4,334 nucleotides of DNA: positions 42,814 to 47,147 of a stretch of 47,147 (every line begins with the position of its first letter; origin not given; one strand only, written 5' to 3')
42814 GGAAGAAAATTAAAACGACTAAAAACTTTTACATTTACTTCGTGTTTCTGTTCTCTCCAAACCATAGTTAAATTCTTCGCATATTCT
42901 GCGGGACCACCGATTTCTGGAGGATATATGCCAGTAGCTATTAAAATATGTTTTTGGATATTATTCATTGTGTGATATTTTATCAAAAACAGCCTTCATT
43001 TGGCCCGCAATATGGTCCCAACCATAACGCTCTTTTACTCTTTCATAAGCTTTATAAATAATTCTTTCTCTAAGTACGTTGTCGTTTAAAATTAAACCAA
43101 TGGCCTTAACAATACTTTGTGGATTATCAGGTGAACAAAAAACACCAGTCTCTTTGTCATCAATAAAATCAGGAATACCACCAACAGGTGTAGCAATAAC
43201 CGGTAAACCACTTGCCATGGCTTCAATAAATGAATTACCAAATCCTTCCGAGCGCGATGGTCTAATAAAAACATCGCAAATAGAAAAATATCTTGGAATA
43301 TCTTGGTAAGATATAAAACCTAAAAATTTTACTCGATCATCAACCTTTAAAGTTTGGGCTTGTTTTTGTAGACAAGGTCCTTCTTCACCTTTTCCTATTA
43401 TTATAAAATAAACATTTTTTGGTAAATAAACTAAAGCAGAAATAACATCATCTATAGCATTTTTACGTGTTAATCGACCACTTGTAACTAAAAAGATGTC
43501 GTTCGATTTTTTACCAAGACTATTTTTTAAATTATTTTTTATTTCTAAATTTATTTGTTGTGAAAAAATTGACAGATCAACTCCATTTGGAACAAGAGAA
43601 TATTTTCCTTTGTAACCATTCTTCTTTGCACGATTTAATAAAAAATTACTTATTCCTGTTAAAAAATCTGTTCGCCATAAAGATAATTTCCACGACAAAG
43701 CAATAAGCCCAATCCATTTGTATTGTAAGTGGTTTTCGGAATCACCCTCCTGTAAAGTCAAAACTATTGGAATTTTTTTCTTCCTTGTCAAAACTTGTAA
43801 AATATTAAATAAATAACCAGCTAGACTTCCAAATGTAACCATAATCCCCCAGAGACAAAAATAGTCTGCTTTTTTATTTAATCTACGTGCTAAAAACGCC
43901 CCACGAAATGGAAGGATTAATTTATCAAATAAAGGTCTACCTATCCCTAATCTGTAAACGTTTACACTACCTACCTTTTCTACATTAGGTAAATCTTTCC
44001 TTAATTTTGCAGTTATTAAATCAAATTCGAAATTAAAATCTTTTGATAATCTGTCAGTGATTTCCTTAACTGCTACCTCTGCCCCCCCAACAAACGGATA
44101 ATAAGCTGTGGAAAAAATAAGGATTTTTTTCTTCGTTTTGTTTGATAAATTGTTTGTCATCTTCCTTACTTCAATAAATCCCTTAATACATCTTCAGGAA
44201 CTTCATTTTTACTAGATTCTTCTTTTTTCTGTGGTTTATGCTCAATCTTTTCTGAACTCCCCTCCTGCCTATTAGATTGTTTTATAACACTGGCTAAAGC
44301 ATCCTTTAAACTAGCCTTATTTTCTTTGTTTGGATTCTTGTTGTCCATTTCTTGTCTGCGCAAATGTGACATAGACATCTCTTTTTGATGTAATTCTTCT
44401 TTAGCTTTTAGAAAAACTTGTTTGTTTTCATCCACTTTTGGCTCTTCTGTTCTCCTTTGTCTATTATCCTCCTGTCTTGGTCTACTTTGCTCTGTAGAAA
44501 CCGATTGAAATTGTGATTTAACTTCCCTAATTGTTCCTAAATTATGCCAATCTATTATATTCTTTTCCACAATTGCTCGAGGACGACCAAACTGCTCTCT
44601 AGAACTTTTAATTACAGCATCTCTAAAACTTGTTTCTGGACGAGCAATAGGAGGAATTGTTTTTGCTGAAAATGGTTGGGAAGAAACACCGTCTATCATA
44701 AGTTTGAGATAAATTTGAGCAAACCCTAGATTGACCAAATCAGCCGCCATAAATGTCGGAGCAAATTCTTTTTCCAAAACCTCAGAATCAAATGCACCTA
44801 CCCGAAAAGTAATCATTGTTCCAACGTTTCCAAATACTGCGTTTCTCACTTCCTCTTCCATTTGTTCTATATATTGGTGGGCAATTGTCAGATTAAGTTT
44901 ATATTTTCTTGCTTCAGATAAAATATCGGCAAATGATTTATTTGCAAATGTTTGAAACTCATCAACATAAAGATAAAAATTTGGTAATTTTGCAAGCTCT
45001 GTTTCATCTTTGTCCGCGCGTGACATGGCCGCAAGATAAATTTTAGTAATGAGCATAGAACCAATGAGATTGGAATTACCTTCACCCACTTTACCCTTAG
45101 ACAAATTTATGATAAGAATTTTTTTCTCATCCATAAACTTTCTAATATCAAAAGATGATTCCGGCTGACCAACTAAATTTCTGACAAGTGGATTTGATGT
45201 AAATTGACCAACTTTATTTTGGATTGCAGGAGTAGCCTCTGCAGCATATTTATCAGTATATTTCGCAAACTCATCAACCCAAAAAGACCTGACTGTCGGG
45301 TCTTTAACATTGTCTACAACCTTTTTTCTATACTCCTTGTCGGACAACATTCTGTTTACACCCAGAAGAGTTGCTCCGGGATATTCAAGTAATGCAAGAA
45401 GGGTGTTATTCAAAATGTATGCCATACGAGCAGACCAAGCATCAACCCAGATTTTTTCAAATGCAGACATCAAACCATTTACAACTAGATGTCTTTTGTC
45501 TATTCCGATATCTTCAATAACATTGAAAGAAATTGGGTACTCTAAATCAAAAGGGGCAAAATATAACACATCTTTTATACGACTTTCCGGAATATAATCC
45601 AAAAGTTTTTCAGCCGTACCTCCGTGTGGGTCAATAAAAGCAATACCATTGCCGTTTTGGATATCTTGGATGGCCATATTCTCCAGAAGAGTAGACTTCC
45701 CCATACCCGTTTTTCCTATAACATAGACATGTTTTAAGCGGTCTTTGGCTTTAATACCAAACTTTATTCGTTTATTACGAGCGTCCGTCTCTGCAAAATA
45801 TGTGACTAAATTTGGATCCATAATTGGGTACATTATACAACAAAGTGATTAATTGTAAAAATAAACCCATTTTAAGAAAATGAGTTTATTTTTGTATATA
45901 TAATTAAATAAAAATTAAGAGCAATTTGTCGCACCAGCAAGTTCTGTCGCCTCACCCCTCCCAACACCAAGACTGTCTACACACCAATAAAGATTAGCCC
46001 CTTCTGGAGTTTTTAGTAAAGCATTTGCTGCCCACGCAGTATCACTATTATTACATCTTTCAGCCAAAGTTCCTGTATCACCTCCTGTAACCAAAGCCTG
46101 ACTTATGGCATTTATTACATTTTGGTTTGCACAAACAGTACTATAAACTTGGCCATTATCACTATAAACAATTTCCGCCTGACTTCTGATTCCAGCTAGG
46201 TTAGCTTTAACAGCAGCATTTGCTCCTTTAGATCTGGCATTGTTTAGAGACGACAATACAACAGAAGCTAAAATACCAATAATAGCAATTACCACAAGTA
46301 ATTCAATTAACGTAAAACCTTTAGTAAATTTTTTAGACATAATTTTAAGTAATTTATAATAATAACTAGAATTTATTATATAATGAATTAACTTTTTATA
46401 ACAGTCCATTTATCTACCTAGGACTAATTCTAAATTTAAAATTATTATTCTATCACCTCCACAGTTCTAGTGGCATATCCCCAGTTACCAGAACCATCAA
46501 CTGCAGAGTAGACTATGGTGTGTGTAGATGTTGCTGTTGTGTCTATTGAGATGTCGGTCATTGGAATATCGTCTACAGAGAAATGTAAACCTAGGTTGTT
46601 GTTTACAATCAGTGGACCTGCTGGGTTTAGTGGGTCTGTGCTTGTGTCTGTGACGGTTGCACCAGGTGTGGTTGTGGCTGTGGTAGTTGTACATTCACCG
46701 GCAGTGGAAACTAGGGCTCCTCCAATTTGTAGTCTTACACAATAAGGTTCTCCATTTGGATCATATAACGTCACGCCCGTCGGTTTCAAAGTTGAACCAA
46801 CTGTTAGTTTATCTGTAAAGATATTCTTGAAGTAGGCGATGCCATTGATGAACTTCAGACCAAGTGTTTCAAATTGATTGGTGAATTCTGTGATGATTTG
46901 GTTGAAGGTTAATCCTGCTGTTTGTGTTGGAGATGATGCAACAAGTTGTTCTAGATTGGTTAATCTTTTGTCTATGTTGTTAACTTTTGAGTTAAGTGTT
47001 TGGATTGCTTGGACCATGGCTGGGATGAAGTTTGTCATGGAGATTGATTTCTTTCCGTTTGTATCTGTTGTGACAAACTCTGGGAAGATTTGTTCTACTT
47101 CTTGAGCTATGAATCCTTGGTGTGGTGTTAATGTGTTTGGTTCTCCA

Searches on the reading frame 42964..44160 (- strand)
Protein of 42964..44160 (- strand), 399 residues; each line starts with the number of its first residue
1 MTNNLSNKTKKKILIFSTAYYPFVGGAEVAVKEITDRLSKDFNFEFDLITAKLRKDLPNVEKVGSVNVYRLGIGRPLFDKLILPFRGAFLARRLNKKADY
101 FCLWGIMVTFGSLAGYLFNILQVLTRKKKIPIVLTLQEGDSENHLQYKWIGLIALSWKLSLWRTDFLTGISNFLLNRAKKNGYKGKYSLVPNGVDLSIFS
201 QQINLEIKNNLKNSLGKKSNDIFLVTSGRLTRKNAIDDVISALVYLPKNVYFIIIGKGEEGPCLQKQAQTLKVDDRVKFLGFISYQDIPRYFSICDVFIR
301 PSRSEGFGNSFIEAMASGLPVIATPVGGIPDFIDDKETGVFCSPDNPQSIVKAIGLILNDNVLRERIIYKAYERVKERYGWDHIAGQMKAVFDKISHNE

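Call 44: search_protein_families(library=pfam, proteins=[window:42964-44160:-], max_evalue=0.001)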
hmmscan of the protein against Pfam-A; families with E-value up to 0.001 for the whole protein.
window:42964-44160:- (399 aa): 5 families
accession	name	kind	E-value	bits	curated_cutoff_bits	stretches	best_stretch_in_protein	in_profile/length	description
PF00534.26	Glycos_transf_1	-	1.1e-43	149.2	26.4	1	209-374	3-172/172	Glycosyl transferases group 1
PF13692.12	Glyco_trans_1_4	-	1.3e-33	116.6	27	1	224-360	4-142/142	Glycosyl transferases group 1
PF13524.12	Glyco_trans_1_2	-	1.8e-11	44.6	25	1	271-388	27-142/144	Glycosyl transferase-like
PF13439.12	Glyco_transf_4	-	3.1e-09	37.5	28.5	1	24-197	1-169/170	Glycosyltransferase Family 4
PF20706.3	GT4-conflict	-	5.1e-07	29.5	26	1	288-385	275-382/385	Family 4 Glycosyltransferase in conflict systems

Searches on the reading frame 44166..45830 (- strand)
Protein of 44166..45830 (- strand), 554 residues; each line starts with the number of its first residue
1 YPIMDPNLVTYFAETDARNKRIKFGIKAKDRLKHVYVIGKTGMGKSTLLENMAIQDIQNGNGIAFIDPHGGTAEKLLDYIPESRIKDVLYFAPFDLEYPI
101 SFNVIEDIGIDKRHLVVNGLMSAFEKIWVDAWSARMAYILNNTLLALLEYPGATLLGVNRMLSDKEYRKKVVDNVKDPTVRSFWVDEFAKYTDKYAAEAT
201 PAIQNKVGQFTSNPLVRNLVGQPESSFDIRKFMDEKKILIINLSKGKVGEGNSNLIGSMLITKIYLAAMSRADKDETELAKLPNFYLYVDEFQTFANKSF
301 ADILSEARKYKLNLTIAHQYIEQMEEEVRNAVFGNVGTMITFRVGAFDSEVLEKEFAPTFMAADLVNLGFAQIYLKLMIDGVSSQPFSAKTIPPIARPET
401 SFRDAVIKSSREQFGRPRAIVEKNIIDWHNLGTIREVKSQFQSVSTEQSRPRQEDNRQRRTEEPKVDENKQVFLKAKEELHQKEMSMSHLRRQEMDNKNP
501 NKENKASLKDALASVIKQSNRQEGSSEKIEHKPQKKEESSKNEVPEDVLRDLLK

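Call 58: search_protein_families(library=pfam, proteins=[window:44166-45830:-], max_evalue=1)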
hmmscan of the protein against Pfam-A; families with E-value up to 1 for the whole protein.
window:44166-45830:- (554 aa): 15 families
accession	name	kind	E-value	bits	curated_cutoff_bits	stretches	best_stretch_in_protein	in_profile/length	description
PF01935.23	DUF87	-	1.1e-06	29.4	23.2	1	20-263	10-219/220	Helicase HerA, central domain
PF10412.15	TrwB_AAD_bind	-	3.3e-06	26.7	20.5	1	32-344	15-310/387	Type IV secretion-system coupling protein DNA-binding domain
PF12696.13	TraG-D_C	-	9.4e-05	22.8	22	1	285-344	2-66/126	TraM recognition site of TraD and TraG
PF13401.12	AAA_22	-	0.0029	18.4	27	1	34-77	7-51/130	AAA domain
PF25199.1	nSTAND_NTPase5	-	0.0033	17.7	34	1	27-83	36-93/145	Novel STAND NTPase 5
PF13191.12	AAA_16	-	0.031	15.2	32.6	1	30-53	22-45/167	AAA ATPase domain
PF03193.22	RsgA_GTPase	-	0.04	14.2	30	1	31-58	105-132/174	RsgA GTPase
PF20720.3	nSTAND3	-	0.047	13.8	27.2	1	30-66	15-51/155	Novel STAND NTPase 3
PF05729.18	NACHT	-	0.051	13.9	26.7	1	35-53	3-21/167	NACHT domain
PF13555.12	AAA_29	-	0.084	13.1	27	1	34-50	24-40/61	P-loop containing region of AAA domain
PF01580.24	FtsK_SpoIIIE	-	0.093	12.6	24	1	30-52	39-59/221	FtsK/SpoIIIE family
PF00270.35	DEAD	-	0.12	12.5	26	0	33-64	15-49/167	DEAD/DEAH box helicase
PF00005.33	ABC_tran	-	0.16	13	25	1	33-55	12-34/137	ABC transporter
PF01637.24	ATPase_2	-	0.26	11.5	33.2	1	34-86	22-75/225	ATPase domain predominantly from Archaea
PF00350.29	Dynamin_N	-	0.65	10.4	27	1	35-57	1-23/168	Dynamin family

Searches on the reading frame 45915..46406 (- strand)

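Call 58: search_protein_families(library=pfam, proteins=[window:45915-46406:-], max_evalue=1)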
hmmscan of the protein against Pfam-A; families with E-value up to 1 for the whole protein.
window:45915-46406:- (163 aa): 4 families
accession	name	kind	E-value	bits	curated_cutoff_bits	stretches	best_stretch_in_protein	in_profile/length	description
PF07963.17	N_methyl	-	5.8e-09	35.6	21.2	1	29-51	5-27/27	Prokaryotic N-terminal methylation motif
PF11773.13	ComGE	-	0.025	14.9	25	1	33-66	2-35/82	Competence system putative prepilin ComGE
PF01241.23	PSI_PSAK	-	0.068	13.6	23.2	1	25-57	36-68/70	Photosystem I psaG / psaK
PF03579.19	SHP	-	0.2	11.8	27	1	24-56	11-43/65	Small hydrophobic protein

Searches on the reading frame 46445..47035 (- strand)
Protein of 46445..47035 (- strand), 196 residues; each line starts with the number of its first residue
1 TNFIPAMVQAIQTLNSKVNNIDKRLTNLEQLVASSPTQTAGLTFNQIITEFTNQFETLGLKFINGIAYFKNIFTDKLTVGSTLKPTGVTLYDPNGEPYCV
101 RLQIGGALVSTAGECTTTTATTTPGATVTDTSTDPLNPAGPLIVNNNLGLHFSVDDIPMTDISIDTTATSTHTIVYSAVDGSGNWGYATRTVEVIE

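Call 58: search_protein_families(library=pfam, proteins=[window:46445-47035:-], max_evalue=1)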
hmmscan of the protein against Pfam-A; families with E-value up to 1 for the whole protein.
window:46445-47035:- (196 aa): 3 families
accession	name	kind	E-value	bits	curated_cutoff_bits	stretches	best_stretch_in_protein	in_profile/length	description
PF16403.11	Bact_surface_Ig-like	-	0.00021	21.7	27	1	160-194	38-71/71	Bacterial surface protein, Ig-like domain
PF10805.13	DUF2730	-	0.089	13.3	24.9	1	11-51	35-75/102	Protein of unknown function (DUF2730)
PF04912.19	Dynamitin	-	0.29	10.8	31.8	1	15-39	216-240/396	Dynamitin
